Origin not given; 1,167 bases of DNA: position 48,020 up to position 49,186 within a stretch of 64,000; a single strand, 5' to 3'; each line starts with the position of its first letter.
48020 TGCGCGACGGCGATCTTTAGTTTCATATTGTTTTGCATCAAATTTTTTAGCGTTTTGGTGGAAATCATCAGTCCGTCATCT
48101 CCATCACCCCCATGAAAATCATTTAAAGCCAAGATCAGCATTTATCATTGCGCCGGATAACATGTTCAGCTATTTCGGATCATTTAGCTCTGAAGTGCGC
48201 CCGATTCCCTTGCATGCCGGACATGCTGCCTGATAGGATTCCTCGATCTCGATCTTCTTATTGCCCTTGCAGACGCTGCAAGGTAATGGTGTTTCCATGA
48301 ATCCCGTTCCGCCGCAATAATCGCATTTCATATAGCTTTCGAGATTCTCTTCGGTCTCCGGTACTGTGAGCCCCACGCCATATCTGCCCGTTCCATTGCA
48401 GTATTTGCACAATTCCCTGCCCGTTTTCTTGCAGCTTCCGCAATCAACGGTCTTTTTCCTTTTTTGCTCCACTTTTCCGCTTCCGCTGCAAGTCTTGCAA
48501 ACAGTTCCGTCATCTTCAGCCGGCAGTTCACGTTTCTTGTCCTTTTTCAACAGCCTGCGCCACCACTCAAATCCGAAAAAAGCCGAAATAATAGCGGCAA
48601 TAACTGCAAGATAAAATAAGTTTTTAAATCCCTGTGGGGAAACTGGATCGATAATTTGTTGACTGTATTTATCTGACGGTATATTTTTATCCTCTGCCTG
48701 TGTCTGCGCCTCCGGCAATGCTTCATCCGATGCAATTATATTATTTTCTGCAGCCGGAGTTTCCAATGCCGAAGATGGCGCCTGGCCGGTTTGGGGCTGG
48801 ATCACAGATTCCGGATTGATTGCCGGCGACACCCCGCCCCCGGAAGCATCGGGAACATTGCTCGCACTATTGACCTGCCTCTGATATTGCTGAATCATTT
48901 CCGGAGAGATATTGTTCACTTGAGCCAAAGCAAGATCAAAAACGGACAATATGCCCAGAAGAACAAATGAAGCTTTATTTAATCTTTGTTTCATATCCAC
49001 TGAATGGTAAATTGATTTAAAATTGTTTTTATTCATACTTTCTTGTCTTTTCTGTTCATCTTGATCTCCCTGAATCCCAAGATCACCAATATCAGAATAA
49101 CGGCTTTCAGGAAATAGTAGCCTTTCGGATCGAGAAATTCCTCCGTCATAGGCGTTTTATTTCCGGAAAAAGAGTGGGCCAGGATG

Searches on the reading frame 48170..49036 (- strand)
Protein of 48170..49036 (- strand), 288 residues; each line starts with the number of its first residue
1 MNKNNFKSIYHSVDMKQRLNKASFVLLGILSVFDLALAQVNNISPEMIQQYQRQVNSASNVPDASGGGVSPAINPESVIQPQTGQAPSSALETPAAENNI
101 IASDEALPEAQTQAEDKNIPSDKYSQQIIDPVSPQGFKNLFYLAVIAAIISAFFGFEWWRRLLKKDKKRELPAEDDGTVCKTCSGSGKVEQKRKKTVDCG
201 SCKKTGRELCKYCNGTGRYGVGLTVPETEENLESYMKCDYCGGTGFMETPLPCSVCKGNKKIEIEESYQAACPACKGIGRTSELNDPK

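Call 21: search_protein_families(library=pfam, proteins=[window:48170-49036:-], max_evalue=0.001)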
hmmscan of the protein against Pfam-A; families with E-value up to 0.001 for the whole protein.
window:48170-49036:- (288 aa): 3 families
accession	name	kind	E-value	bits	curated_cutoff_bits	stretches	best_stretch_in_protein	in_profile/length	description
PF00684.25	DnaJ_CXXCXGXG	-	6.4e-07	30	32.7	0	199-260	1-65/65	DnaJ central domain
PF23733.2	GRXCR1-2_C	-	9.7e-05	22.7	26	0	238-276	1-36/47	GRXCR1/2, C-terminal domain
PF15777.11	Anti-TRAP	-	0.00022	21.6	32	0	236-265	11-45/59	Tryptophan RNA-binding attenuator protein inhibitory protein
